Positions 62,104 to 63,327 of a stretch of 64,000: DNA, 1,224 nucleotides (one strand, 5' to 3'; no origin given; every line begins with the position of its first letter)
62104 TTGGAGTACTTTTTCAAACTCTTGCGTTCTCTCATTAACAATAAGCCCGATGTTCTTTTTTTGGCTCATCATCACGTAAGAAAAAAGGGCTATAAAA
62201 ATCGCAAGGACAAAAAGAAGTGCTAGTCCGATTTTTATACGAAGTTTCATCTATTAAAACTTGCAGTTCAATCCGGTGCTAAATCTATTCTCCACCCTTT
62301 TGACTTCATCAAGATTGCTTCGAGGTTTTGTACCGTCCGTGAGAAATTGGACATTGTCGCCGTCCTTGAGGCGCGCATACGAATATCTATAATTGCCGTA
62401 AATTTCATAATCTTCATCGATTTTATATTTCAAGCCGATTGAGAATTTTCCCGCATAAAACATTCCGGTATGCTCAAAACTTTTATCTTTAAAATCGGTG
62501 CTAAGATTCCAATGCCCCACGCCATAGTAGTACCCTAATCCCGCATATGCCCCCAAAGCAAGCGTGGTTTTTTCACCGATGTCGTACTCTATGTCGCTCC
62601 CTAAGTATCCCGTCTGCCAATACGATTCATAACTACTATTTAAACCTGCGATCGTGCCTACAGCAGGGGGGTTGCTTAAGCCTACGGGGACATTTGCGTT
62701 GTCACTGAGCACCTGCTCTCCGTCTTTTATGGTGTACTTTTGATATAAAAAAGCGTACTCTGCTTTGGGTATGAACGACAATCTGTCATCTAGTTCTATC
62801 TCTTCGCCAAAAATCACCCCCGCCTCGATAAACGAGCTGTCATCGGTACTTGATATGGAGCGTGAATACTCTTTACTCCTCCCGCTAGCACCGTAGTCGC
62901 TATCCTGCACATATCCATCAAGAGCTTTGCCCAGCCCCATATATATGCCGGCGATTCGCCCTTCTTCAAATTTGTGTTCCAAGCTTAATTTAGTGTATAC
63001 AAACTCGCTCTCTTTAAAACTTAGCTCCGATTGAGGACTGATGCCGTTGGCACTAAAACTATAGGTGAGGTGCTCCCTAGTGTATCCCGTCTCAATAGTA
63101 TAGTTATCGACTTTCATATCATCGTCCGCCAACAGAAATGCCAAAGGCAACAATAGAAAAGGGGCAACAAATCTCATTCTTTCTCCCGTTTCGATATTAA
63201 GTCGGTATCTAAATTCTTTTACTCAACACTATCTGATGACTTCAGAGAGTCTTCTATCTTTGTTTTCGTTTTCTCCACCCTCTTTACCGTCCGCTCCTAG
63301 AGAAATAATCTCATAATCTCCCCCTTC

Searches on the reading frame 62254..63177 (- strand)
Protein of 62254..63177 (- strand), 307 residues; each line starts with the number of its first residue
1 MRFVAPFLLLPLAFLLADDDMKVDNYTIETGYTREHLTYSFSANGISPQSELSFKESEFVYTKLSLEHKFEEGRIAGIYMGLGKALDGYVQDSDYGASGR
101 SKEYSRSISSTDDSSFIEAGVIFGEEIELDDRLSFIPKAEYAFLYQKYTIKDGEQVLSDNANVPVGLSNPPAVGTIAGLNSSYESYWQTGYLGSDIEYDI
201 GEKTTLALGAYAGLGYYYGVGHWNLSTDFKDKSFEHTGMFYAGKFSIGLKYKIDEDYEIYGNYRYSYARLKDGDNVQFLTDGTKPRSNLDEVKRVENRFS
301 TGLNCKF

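Call 92: search_protein_families(library=pfam, proteins=[window:62254-63177:-], max_evalue=0.0001)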
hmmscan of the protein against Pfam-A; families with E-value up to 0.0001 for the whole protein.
window:62254-63177:- (307 aa): 1 family
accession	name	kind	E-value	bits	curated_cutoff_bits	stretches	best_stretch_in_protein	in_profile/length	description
PF17251.8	Pom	-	1.6e-20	74.1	22.4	1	28-284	2-260/285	Protochlamydia outer membrane protein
